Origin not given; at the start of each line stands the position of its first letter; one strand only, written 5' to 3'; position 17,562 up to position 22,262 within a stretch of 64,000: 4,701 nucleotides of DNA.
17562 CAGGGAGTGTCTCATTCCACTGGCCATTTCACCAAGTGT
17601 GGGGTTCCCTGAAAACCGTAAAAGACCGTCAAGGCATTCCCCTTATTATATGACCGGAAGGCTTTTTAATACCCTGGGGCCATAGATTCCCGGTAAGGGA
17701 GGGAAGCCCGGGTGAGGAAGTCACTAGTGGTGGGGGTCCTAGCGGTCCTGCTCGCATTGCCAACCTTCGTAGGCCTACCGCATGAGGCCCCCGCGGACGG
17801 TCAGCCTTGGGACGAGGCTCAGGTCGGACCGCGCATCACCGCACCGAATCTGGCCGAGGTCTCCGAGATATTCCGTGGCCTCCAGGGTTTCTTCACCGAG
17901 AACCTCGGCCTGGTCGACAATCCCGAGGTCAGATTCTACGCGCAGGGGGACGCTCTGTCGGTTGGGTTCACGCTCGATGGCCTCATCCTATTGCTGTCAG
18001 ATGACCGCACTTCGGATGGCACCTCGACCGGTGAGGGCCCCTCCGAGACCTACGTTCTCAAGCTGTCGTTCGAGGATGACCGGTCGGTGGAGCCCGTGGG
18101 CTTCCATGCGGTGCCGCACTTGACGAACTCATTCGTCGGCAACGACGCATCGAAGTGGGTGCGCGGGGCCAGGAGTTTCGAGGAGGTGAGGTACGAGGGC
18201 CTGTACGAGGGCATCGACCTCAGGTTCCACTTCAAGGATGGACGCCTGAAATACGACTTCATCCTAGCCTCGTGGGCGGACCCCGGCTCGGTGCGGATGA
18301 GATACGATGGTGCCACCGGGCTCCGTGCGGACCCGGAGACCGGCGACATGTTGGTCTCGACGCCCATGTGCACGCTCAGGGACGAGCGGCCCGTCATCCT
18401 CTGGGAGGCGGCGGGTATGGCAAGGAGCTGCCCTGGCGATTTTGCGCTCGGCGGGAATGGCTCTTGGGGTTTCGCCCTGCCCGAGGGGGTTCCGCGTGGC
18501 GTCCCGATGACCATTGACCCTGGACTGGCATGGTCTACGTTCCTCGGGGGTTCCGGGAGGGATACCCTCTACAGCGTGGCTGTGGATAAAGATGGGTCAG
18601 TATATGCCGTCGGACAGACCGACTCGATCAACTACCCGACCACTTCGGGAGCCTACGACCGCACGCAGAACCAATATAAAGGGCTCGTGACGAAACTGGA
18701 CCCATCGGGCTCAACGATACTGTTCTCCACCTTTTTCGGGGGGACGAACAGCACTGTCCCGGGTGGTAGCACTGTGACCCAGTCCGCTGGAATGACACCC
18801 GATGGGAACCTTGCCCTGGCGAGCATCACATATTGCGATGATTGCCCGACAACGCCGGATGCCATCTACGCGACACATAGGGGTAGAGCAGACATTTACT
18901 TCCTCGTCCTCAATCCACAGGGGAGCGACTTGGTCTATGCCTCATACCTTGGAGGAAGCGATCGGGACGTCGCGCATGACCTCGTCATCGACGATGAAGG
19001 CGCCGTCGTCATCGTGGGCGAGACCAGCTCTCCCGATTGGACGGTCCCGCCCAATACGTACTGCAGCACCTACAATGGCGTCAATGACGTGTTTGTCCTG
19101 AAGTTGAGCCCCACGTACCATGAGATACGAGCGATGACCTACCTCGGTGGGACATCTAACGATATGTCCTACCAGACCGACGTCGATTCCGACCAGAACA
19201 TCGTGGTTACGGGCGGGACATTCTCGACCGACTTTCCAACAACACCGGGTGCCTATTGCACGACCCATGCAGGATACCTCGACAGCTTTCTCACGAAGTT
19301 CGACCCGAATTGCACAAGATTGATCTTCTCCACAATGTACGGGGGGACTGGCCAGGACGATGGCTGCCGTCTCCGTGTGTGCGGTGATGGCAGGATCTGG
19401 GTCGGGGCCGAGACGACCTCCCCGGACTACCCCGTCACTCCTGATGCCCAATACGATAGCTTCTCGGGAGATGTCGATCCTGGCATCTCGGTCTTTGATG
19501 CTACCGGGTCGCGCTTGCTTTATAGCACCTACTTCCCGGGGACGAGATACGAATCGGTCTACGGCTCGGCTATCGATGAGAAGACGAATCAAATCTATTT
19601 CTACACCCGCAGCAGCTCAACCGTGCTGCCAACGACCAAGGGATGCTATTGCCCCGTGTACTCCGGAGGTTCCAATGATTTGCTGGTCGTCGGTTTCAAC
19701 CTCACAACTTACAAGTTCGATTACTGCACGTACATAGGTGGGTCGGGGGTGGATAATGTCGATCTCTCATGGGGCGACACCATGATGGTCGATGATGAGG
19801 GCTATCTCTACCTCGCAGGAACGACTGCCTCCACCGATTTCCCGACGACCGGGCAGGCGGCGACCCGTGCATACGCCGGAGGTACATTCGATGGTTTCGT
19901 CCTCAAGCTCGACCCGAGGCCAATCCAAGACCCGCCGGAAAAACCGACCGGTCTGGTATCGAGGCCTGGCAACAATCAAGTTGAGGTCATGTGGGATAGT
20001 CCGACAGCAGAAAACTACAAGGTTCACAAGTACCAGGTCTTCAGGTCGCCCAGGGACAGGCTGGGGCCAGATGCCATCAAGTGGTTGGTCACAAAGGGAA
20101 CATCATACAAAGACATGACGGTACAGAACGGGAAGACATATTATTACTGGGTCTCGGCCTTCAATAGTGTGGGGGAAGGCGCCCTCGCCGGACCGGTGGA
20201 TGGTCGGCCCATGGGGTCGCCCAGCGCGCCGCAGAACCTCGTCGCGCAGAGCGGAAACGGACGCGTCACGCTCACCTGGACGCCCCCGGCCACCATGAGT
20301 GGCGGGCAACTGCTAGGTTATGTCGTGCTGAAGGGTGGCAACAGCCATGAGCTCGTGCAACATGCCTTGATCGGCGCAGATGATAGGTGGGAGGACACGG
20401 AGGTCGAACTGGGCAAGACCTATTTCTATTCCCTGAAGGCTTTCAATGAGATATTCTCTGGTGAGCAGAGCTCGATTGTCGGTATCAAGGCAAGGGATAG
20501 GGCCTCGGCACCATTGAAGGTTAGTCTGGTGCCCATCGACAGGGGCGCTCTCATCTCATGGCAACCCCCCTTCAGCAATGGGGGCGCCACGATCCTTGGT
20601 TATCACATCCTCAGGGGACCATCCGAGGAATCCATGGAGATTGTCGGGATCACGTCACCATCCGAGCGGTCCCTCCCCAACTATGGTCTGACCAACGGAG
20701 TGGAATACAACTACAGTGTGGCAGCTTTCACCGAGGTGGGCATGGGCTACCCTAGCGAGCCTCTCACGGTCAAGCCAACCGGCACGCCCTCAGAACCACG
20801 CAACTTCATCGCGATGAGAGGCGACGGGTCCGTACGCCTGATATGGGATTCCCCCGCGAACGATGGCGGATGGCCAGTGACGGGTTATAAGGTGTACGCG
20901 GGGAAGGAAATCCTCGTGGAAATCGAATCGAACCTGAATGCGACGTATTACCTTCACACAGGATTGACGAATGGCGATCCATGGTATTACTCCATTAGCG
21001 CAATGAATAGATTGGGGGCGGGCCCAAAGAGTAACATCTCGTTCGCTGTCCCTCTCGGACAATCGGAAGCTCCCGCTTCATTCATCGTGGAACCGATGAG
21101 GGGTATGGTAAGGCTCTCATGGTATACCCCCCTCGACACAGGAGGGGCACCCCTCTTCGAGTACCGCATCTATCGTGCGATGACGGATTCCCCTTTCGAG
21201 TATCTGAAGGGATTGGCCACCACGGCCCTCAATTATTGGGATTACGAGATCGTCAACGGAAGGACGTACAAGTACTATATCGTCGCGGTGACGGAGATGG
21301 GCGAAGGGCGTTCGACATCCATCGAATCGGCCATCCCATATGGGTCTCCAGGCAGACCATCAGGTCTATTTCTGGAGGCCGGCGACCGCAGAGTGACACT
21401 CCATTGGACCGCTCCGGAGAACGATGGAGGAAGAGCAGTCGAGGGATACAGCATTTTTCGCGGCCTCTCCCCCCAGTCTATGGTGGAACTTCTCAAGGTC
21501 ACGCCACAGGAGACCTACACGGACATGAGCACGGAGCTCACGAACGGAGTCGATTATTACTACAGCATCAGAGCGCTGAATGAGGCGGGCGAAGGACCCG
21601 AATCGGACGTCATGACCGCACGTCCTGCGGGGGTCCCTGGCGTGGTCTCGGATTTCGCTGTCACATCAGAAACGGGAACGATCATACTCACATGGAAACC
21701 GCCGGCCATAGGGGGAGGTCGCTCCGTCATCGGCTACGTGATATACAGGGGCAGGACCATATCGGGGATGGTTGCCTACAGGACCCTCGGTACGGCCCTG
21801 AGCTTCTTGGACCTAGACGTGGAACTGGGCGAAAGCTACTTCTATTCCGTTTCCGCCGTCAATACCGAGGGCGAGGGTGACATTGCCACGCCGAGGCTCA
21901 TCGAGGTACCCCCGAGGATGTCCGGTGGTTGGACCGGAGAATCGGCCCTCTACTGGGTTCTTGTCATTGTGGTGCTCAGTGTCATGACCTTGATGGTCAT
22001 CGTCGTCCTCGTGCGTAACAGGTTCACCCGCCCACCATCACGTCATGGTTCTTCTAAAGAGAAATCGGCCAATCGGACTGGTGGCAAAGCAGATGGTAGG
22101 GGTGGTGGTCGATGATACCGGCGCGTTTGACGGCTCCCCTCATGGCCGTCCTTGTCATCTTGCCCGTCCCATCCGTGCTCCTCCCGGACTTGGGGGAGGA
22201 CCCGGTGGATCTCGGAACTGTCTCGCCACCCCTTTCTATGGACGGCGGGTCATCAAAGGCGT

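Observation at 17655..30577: Three giant paralogous surface proteins with a duplicated promoter/5' module and a swapped C-terminal architecture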

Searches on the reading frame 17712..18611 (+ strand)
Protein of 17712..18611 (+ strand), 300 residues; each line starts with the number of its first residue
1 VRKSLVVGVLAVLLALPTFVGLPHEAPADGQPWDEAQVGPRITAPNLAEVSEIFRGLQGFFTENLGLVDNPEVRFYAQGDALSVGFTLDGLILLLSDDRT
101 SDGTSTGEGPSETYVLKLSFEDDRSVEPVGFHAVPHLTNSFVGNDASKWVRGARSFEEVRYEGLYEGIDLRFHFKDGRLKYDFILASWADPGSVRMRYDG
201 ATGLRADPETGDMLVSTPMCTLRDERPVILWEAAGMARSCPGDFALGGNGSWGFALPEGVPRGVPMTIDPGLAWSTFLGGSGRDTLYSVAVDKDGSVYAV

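Call 82: find_homologous_proteins(query=window:17712-18611:+)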
Query window:17712-18611:+ (300 aa): 19 proteins with E <= 0.001 among 6572 candidates.
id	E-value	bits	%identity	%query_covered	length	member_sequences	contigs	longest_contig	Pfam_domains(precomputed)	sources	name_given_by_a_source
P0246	5.5e-48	182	39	89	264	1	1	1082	PF25778.2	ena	-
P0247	1.3e-29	122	36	56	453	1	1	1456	PF25778.2,PF06739.18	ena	-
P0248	3.8e-29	120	37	57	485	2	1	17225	PF25778.2,PF06739.18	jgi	jgi:hypothetical protein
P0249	5.3e-29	120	50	46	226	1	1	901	PF25778.2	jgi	-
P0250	9.6e-28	116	31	57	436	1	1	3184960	PF25778.2,PF06739.18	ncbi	ncbi:MAG: SBBP repeat-containing protein, partial [Candidatus Zixiibacteriota bacterium]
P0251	1.0e-27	116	33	92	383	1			PF25778.2,PF06739.18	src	-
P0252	1.7e-26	112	31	82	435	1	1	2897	PF25778.2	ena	-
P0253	1.7e-24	105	31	85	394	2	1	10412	PF25778.2,PF06739.18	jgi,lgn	-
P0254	3.9e-24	104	37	81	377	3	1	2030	PF25778.2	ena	-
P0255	4.4e-21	94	30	79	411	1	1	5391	PF25778.2,PF06739.18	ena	-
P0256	8.2e-21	93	26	80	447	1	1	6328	PF25778.2,PF06739.18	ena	-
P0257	1.3e-20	92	29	99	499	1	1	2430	PF25778.2,PF06739.18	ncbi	-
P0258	5.1e-17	81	31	75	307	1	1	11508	PF25778.2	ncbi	ncbi:MAG: hypothetical protein D6698_04855, partial [Gammaproteobacteria bacterium]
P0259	2.2e-14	72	67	9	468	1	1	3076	PF06739.18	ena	-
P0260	4.5e-14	71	37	46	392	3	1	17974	PF25778.2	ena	-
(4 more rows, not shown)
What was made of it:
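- Tried and rejected: A search for close orthologues of A to polarise the direction of transfer found nothing above 39-50% (call 82).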

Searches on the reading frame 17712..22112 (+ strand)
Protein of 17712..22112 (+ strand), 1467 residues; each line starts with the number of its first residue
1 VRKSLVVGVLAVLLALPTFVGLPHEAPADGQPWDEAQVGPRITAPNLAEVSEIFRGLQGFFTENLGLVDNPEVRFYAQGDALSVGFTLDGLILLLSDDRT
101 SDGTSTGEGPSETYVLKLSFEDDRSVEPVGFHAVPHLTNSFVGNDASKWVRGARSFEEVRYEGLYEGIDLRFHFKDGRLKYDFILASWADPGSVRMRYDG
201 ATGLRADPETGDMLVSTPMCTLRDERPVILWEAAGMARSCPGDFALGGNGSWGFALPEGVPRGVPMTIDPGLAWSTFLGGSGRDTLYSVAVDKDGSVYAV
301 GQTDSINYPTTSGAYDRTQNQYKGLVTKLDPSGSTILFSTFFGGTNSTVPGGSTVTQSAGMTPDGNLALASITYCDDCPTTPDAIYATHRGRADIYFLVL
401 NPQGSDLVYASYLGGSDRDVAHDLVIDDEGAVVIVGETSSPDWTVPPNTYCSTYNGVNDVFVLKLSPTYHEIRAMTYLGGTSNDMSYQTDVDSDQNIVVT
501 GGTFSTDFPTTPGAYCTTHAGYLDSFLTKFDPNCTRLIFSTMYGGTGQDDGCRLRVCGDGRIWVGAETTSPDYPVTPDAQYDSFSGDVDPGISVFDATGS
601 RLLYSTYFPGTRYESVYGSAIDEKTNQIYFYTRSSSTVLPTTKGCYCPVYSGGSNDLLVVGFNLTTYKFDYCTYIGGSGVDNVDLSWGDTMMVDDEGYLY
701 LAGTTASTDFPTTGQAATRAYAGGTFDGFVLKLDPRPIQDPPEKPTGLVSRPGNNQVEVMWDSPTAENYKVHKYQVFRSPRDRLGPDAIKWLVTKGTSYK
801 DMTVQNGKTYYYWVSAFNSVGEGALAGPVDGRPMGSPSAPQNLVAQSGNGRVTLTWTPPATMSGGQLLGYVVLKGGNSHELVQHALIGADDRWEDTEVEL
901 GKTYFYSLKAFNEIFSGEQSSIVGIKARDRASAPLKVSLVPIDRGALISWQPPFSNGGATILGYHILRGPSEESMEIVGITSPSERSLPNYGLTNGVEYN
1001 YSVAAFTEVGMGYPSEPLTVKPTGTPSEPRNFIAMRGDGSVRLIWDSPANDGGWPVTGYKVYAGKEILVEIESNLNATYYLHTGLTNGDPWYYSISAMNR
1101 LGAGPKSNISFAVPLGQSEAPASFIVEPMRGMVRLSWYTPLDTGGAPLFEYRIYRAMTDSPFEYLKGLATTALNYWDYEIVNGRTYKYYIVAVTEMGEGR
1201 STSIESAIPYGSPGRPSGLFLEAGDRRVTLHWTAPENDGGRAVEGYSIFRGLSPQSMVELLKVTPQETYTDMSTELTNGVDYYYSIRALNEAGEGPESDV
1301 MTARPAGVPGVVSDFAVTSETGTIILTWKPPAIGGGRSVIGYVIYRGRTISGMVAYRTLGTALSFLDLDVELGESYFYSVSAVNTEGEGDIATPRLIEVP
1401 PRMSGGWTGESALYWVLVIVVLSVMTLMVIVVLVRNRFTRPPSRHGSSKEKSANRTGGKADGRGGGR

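Call 7: search_protein_families(library=pfam, proteins=[window:17712-22112:+], max_evalue=0.01)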
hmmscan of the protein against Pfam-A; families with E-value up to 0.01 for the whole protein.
window:17712-22112:+ (1467 aa): 5 families
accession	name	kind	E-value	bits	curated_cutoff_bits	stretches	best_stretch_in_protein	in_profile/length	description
PF00041.27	fn3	-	1.4e-44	150.6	25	5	933-1020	2-83/84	Fibronectin type III domain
PF25778.1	DUF7948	-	1.2e-38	133.7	27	1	61-270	1-213/214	Domain of unknown function (DUF7948)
PF25523.1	Ig_RIMBP2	-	2.8e-10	40.6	27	0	1026-1080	3-64/105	RIMBP2-like, immunoglobulin-like domain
PF06739.17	SBBP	-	2.9e-08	34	20.5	1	274-308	2-37/38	Beta-propeller repeat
PF24489.1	Ig_J_second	-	0.00028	21.3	27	0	795-824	54-85/105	Tip attachment protein J second Ig-like domain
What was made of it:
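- On DUF7948-SBBP-FN3 surface protein (gene C): Pfam finds no DUF7948, SBBP or fn3 in C (call 7).
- Checked: A and B both carry DUF7948, SBBP and fn3 (Pfam, call 7). C therefore holds the signal peptide plus only about 35 of the 214 positions of DUF7948, and Pfam finds no DUF7948 in C (call 7).
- DUF7948 is complete in A and absent by Pfam in C (call 7).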

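Call 8: search_protein_families(library=ncbifam, proteins=[window:17712-22112:+], max_evalue=0.01)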
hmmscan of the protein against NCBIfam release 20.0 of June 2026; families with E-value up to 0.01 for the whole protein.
window:17712-22112:+ (1467 aa): 2 families
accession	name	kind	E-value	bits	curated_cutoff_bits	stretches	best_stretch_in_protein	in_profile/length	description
NF047494.1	Lepto_SBBP_lipo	equivalog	2.2e-05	23.3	400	0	420-536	72-173/466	SBBP repeat beta-propeller lipoprotein, LipL53 family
TIGR02608.1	delta_60_rpt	domain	0.0027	17.5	76.5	0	284-307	1-23/55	delta-60 repeat domain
